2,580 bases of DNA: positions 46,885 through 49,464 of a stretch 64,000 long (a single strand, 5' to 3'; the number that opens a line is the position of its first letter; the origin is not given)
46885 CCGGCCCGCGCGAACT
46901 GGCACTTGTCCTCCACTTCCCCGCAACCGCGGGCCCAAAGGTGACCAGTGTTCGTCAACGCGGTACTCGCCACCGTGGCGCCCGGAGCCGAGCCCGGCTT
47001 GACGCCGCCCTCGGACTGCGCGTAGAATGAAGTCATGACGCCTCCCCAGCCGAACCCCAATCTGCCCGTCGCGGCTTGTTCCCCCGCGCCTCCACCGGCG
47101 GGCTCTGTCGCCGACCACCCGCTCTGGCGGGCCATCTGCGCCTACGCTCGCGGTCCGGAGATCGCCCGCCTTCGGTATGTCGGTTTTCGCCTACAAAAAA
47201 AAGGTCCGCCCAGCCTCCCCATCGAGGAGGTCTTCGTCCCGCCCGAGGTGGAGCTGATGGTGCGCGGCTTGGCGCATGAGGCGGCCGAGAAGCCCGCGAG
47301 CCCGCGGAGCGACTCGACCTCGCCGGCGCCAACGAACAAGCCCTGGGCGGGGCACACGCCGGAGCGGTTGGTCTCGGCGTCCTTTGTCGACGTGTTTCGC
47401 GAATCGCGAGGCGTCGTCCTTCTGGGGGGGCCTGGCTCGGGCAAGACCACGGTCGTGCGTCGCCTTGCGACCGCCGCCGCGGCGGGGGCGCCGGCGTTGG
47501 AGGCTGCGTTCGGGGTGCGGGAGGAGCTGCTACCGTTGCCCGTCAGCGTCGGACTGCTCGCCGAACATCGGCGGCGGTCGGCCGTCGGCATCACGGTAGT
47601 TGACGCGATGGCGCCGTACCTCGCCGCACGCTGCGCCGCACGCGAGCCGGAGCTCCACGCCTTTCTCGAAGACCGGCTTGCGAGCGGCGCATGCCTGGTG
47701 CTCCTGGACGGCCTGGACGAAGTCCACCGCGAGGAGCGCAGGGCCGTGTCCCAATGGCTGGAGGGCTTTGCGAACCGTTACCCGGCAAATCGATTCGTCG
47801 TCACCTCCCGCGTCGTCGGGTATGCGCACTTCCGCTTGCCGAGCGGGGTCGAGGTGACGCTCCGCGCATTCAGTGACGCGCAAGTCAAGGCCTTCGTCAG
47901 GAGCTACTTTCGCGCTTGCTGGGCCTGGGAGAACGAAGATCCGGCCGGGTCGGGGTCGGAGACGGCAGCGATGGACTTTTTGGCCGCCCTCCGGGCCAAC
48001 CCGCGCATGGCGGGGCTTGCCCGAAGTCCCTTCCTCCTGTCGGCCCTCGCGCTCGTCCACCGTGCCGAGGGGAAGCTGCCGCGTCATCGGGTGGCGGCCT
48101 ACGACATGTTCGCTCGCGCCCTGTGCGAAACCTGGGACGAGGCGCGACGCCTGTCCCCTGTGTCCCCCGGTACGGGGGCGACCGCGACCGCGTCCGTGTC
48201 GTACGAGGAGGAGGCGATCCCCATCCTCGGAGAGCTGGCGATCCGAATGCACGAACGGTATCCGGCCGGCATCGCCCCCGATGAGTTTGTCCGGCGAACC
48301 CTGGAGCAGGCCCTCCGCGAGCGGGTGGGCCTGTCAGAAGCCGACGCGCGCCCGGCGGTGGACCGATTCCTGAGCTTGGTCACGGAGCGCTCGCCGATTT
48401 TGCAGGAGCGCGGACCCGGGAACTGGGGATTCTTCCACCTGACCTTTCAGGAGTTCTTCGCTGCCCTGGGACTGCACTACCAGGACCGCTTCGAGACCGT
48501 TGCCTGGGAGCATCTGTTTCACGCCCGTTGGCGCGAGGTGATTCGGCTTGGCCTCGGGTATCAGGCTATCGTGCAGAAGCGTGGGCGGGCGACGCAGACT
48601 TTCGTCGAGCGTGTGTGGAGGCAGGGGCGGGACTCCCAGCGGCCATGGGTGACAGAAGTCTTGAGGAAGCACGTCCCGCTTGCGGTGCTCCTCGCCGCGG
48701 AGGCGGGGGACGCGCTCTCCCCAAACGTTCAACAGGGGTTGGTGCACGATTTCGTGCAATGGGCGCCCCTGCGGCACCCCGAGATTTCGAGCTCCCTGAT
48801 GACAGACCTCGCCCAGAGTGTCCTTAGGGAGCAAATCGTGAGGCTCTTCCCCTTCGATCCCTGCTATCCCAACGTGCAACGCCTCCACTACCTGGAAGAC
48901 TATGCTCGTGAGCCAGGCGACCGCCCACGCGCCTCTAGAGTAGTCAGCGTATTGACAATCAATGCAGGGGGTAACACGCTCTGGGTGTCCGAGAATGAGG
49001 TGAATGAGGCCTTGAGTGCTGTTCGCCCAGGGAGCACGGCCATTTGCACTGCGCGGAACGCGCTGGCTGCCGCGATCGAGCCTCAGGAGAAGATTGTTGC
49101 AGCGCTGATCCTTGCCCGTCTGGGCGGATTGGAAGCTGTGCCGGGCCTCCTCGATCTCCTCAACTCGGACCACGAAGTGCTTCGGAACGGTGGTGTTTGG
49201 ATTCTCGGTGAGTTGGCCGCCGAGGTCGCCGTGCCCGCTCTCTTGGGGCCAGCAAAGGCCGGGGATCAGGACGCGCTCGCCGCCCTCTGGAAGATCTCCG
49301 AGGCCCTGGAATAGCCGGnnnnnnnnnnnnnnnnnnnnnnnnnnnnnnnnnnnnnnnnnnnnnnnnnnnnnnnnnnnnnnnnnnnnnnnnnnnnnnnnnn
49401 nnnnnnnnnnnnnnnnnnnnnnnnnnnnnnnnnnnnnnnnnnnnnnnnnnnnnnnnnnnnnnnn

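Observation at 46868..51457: NACHT-HEAT NTPase convergent to a Septu-like ATPase/HNH pair, all bracketed by inverted copies of a perfect 21-bp palindrome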

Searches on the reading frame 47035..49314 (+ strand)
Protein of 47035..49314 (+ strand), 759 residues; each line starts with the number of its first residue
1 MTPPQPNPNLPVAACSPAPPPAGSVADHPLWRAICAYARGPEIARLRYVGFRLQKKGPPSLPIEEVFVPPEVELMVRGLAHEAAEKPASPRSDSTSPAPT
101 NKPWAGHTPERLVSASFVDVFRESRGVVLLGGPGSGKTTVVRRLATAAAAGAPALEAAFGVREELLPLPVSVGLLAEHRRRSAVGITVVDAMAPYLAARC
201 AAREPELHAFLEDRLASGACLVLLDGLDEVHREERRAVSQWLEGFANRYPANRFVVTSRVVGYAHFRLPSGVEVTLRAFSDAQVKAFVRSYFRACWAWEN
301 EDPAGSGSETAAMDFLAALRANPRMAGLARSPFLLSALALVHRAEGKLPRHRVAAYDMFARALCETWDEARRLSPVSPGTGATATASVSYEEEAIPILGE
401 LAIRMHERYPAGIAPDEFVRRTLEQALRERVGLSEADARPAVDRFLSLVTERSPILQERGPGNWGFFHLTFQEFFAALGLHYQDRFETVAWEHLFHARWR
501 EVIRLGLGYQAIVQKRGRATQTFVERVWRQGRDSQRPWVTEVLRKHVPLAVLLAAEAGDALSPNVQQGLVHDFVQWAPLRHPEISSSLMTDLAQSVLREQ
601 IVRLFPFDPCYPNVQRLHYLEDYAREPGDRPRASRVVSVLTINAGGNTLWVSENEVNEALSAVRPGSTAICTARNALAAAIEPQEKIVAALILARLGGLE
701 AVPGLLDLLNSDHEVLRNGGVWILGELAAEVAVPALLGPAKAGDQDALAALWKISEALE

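Call 9: search_protein_families(library=pfam, proteins=[window:47035-49314:+], max_evalue=0.01)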
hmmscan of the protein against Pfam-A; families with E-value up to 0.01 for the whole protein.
window:47035-49314:+ (759 aa): 11 families
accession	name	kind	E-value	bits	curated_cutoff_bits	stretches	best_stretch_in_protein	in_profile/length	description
PF05729.18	NACHT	-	7e-13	49.2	26.7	1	127-294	3-166/167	NACHT domain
PF13191.12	AAA_16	-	4.5e-05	24.5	32.6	1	120-237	19-151/167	AAA ATPase domain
PF24883.2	NPHP3_N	-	0.00023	21.8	24.8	0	211-259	117-164/164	Nephrocystin 3, N-terminal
PF25199.1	nSTAND_NTPase5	-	0.0007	19.9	34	1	118-151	35-67/145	Novel STAND NTPase 5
PF13521.12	AAA_28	-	0.00077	20.1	27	1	127-147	2-22/164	AAA domain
PF13646.12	HEAT_2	-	0.0008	20.1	27.7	1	682-742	13-73/88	HEAT repeats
PF00004.35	AAA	-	0.0016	19.4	21.2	1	127-240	1-87/131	ATPase family associated with various cellular activities (AAA)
PF13245.12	AAA_19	-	0.0026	18.4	25.1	1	123-149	10-36/134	AAA domain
PF20720.3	nSTAND3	-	0.0026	17.9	27.2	1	118-150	11-43/155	Novel STAND NTPase 3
PF17776.6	NLRC4_HD2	-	0.0057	17.6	33.1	0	468-518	1-45/121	NLRC4 helical domain HD2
PF07728.20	AAA_5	-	0.0075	16.7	22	0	126-152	1-26/139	AAA domain (dynein-related subfamily)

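Call 10: search_protein_families(library=padloc, proteins=[window:47035-49314:+], max_evalue=0.01)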
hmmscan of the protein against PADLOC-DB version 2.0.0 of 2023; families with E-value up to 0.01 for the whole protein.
window:47035-49314:+ (759 aa): 2 families
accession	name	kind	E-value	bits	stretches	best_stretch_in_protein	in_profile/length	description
PDLC04140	mad8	-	0.00085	16.9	1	120-153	22-56/314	mads_8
PDLC00141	GajB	-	0.0016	14.8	1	118-147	9-38/572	UrvD helicase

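Call 17: find_encoding_contigs(protein=window:47035-49314:+, flank=10000, max_places=6)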
Protein window:47035-49314:+ (759 aa): no gene with exactly this product is on record in the collection.

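Call 18: find_homologous_proteins(query=window:47035-49314:+)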
Query window:47035-49314:+ (759 aa): 344 proteins with E <= 0.001 among 8000 candidates; the best 120 are listed.
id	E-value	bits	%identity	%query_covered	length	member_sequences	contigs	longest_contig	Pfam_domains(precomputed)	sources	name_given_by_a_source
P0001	0.0e+0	1525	100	90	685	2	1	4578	PF05729.19,PF13191.13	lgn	-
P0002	4.0e-159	550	51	78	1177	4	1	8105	PF02985.29,PF05729.19,PF13513.13,PF13646.13,PF20720.4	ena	-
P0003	6.9e-159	549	50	76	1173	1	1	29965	PF02985.29,PF24883.3,PF05729.19,PF13513.13,PF13646.13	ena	-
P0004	9.6e-158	545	50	76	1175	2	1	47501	PF21581.4,PF12717.14,PF02985.29,PF24883.3,PF03130.23,PF05729.19,PF13513.13,PF13646.13,PF20720.4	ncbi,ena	-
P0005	1.5e-157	544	49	78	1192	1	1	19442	PF12717.14,PF02985.29,PF05729.19,PF13513.13,PF13646.13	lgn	-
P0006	1.9e-157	544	47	82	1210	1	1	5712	PF12717.14,PF02985.29,PF24883.3,PF05729.19,PF13401.13,PF13513.13,PF13646.13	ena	-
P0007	4.4e-157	543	51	75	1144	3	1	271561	PF02985.29,PF24883.3,PF05729.19,PF13513.13,PF13646.13,PF20720.4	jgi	jgi:HEAT repeat protein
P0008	7.9e-157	542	45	94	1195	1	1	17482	PF12717.14,PF00514.30,PF24714.2,PF22646.3,PF02985.29,PF22956.3,PF03130.23,PF05729.19,PF13513.13,PF13646.13,PF25767.2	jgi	jgi:HEAT repeat protein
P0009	1.3e-155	538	51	69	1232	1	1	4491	PF21581.4,PF12717.14,PF25786.1,PF02985.29,PF03130.23,PF05729.19,PF13513.13,PF13646.13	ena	-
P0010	1.7e-155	538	49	76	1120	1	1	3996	PF02985.29,PF05729.19,PF13646.13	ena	-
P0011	3.1e-155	537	46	80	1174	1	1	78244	PF12717.14,PF00514.30,PF10363.16,PF12755.14,PF02985.29,PF22956.3,PF24987.2,PF24492.2,PF25767.2,PF21581.4,PF25801.2,PF25786.1,PF03130.23,PF05729.19,PF20168.5,PF13513.13,PF13646.13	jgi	jgi:HEAT repeat protein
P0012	5.1e-155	536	49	78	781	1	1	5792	PF05729.19,PF13481.13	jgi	jgi:hypothetical protein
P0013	1.7e-154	534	51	75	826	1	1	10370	PF05729.19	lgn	-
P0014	2.8e-154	534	51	74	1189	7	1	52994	PF02985.29,PF05729.19,PF13513.13,PF13646.13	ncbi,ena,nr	ncbi:MAG TPA: HEAT repeat domain-containing protein [Polyangiaceae bacterium]|nr:HEAT repeat domain-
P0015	3.6e-154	533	49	75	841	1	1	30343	PF05729.19,PF13646.13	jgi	-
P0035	7.5e-151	522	43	94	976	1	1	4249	PF23271.2,PF12717.14,PF00514.30,PF02985.29,PF11865.15,PF01602.27,PF25767.2,PF13191.13,PF21581.4,PF25786.1,PF03130.23,PF05729.19,PF13513.13,PF13646.13,PF23227.2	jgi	jgi:HEAT repeat protein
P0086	2.1e-141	491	50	74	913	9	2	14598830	PF02985.29,PF24883.3,PF03130.23,PF05729.19,PF13401.13,PF13646.13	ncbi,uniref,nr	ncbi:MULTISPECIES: NACHT domain-containing NTPase [Sorangium]|uniref:NACHT domain-containing protein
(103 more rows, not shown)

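Call 20: find_encoding_contigs(protein=P0001, flank=10000)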
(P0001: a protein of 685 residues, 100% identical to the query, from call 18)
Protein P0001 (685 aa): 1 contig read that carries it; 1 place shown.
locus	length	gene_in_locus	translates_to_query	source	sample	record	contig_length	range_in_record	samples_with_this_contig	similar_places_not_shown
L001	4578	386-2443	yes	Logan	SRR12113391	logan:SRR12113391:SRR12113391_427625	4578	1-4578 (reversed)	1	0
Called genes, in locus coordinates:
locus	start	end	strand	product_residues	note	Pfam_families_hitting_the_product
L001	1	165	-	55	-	?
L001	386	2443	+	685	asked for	PF13191:AAA_16 (weak), PF05729:NACHT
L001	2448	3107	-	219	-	-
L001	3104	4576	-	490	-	?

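Call 25: find_related_loci(query=A2, collection=genome_contigs, flank=10000)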
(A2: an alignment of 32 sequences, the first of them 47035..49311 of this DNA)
Query A2 (759 aa) in genome_contigs; peptide patterns used: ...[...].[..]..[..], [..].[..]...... (x = any residue, [..] = any of these).
599 stretches matched a pattern (row limit reached: there are more); 440 encode a relative of the query (tblastn E <= 1e-3); the best 80 are kept; 80 distinct loci.
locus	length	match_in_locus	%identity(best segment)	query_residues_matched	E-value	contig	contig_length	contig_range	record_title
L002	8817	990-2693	47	26-605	2e-148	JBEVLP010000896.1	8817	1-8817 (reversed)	MAG: Cystobacter sp. isolate T4R2UO_autometa_bin_0001 T4R2UO_autometa_bin_0001_k133_1970326, whole genome shotgun sequen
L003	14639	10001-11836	46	30-673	1e-147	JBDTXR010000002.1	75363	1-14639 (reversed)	MAG: Byssovorax sp. isolate cluster4_bin.120 NODE_216_length_75363_cov_13.754448, whole genome shotgun sequence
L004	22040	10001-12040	41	27-737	4e-136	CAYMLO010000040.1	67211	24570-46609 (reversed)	MAG TPA_asm: uncultured Planctomycetales bacterium isolate binchicken_co334_152 genome assembly, contig: NODE_587_length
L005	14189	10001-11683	44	37-598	2e-133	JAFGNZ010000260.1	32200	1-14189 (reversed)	MAG: Myxococcaceae bacterium isolate Zod_Metabat.575 k87_8325619, whole genome shotgun sequence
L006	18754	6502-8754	41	27-749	3e-140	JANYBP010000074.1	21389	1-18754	MAG: bacterium isolate GL140_6_metabat_212 GL140_6_k141_1082238, whole genome shotgun sequence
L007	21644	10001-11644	44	12-576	2e-121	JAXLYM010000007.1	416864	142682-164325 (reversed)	MAG: Polyangiaceae bacterium isolate STL-MYX13 C2.77.fa-7, whole genome shotgun sequence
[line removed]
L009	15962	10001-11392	31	43-515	1e-45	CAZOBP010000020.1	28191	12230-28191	MAG TPA_asm: uncultured Anaerolineales bacterium isolate binchicken_co228_446 genome assembly, contig: NODE_2136_length_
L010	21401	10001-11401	32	43-519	2e-45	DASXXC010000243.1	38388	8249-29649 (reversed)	MAG TPA_asm: Thermoanaerobaculia bacterium isolate SMAG_U4788 k141_460095, whole genome shotgun sequence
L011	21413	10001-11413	31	43-524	5e-44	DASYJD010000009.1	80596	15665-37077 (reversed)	MAG TPA_asm: Thermoanaerobaculia bacterium isolate SMAG_U4286 k141_1550094, whole genome shotgun sequence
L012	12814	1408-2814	32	46-527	3e-43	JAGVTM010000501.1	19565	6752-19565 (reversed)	MAG: Chloroflexota bacterium isolate THP_Bin_29 THP_Bin_29_scaffold_678, whole genome shotgun sequence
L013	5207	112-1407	31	86-509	3e-43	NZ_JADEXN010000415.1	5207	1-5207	Zarconia navalis LEGE 11467 NODE_438_length_5207_cov_2.81063, whole genome shotgun sequence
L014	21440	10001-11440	31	41-505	4e-42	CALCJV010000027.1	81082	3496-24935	MAG: uncultured Chloroflexales bacterium isolate N1_Bin_METABAT__22_1 genome assembly, contig: c_000000249494, whole gen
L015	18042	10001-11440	32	19-516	2e-42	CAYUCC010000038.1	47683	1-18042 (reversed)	MAG TPA_asm: uncultured Anaerolineae bacterium isolate SRP173033_co1_350 genome assembly, contig: NODE_983_length_47683_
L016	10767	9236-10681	31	43-512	7e-42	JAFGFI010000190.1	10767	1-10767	MAG: Anaerolineae bacterium isolate Zod_Metabat.1307 k87_5507524, whole genome shotgun sequence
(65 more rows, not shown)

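Call 58: search_protein_families(library=pfam, proteins=[L005:8178-9374:+, L007:8292-9476:+], max_evalue=0.01)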
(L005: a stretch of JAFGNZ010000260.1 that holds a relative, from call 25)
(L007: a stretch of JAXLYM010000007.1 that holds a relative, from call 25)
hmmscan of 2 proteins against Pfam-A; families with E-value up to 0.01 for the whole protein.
L005:8178-9374:+ (398 aa): 2 families
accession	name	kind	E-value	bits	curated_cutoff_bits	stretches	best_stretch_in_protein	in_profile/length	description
PF04326.19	SLFN_AlbA_2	-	5.7e-21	75.7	25.3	1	21-139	1-117/118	Schlafen, AlbA_2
PF13749.12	HATPase_c_4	-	2e-19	69.8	26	1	306-390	4-89/89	Putative ATP-dependent DNA helicase recG C-terminal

L007:8292-9476:+ (394 aa): 2 families
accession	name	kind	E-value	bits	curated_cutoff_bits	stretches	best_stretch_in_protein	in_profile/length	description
PF13749.12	HATPase_c_4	-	3.2e-19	69.1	26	1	299-385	2-89/89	Putative ATP-dependent DNA helicase recG C-terminal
PF04326.19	SLFN_AlbA_2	-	1.9e-18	67.5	25.3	1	14-136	1-117/118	Schlafen, AlbA_2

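Call 59: search_protein_families(library=padloc, proteins=[L005:8178-9374:+, P0004, P0086], max_evalue=0.01)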
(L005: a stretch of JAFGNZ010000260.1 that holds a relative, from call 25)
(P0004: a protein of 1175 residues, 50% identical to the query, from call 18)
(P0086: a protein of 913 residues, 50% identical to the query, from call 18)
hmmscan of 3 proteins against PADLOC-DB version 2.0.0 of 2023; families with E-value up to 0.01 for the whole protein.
L005:8178-9374:+ (398 aa): 3 families
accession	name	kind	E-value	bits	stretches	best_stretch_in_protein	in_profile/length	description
PDLC02394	pAgo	-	1.1e-14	51.2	1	27-391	42-435/1121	-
PDLC02402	Aga_SIR2-PNTD1-PNTD2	-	1.4e-12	44.6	1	149-369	305-539/876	Class I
PDLC02418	Aga_SIR2-Kinase-PNTD1-PNTD2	-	3.3e-09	33.5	1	152-367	167-415/756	Class I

P0004 (1175 aa): 6 families
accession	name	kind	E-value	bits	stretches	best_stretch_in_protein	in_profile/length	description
PDLC02919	HEAT-ARM_XIII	-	2.6e-21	72.9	3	1009-1167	1448-1611/1972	-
PDLC02973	WGR_XIII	-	1.4e-06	25.1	1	697-921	454-676/973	-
PDLC00269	PtuA1|PtuA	-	0.0039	14.5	1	300-327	35-62/446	AAA ATPase domain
PDLC00304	PtuA1|PtuA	-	0.0062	13.7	1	296-322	38-64/444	AAA ATPase domain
PDLC04140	mad8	-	0.0067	14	0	296-318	26-48/314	mads_8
PDLC00117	GajB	-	0.0077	12.8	0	279-315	9-45/604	UrvD helicase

P0086 (913 aa): 3 families
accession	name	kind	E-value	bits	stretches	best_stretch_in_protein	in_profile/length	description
PDLC02919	HEAT-ARM_XIII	-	1e-06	24.4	1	785-875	1261-1349/1972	-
PDLC04140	mad8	-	4.8e-06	24.3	1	282-486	24-183/314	mads_8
PDLC00269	PtuA1|PtuA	-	0.0014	16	1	288-313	35-60/446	AAA ATPase domain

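Call 69: search_protein_families(library=ncbifam, proteins=[window:47035-49314:+], max_evalue=0.01)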
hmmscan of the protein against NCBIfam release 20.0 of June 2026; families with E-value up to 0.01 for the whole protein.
window:47035-49314:+ (759 aa): 2 families
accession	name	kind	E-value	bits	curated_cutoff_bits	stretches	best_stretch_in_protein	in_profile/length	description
NF058535.1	antiphage_EruA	equivalog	2.5e-05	22.6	1000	1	118-147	18-47/1318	NACHT domain-containing antiphage protein EruA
TIGR01447.1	recD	equivalog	0.0076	14.9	310.15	0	121-150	160-189/597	exodeoxyribonuclease V subunit alpha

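Call 98: search_protein_representatives(protein=window:47035-49314:+)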
Query: 759 residues. Proteins with E-value up to 0.001 (for the whole library): 17789; up to 1e-10: 11001; up to 1e-30: 895. The best 150 are listed.
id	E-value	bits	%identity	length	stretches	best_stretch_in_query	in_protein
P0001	0.0e+00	1525.2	100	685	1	75-759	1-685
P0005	4.7e-158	544.3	48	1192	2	10-599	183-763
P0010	5.5e-156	537.5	50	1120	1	28-606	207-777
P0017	1.8e-154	532.5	46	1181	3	26-601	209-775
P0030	3.0e-152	525.1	49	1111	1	10-599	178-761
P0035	2.4e-151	522.2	44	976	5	30-746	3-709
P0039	1.6e-150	519.4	45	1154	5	26-740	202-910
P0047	3.3e-149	515.1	47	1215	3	11-603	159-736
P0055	3.1e-148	511.9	51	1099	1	26-603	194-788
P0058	1.0e-147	510.2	48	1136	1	27-605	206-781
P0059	2.5e-147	508.8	45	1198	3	23-587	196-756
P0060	6.7e-147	507.4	49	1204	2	25-577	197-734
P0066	6.0e-146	504.3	47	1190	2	17-601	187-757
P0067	8.7e-146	503.8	42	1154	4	25-744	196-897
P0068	9.1e-146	503.7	44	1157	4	26-591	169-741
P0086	6.7e-142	490.9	47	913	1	10-755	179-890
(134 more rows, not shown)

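Call 99: find_encoding_contigs(protein=P0035, flank=10000, max_places=3)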
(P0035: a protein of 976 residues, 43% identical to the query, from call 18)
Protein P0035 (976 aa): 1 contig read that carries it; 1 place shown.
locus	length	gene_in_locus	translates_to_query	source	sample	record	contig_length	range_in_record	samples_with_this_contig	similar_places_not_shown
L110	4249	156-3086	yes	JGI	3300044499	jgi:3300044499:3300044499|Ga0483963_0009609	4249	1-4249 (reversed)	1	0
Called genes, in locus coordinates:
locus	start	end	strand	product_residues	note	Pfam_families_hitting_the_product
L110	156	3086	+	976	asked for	PF13191:AAA_16 (weak), PF05729:NACHT, PF21581:SCD (faint), PF13646:HEAT_2, PF13646:HEAT_2, PF13646:HEAT_2, PF03130:HEAT_PBS (weak), PF13646:HEAT_2, +10 more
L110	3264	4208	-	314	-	PF10282:Lactonase (faint)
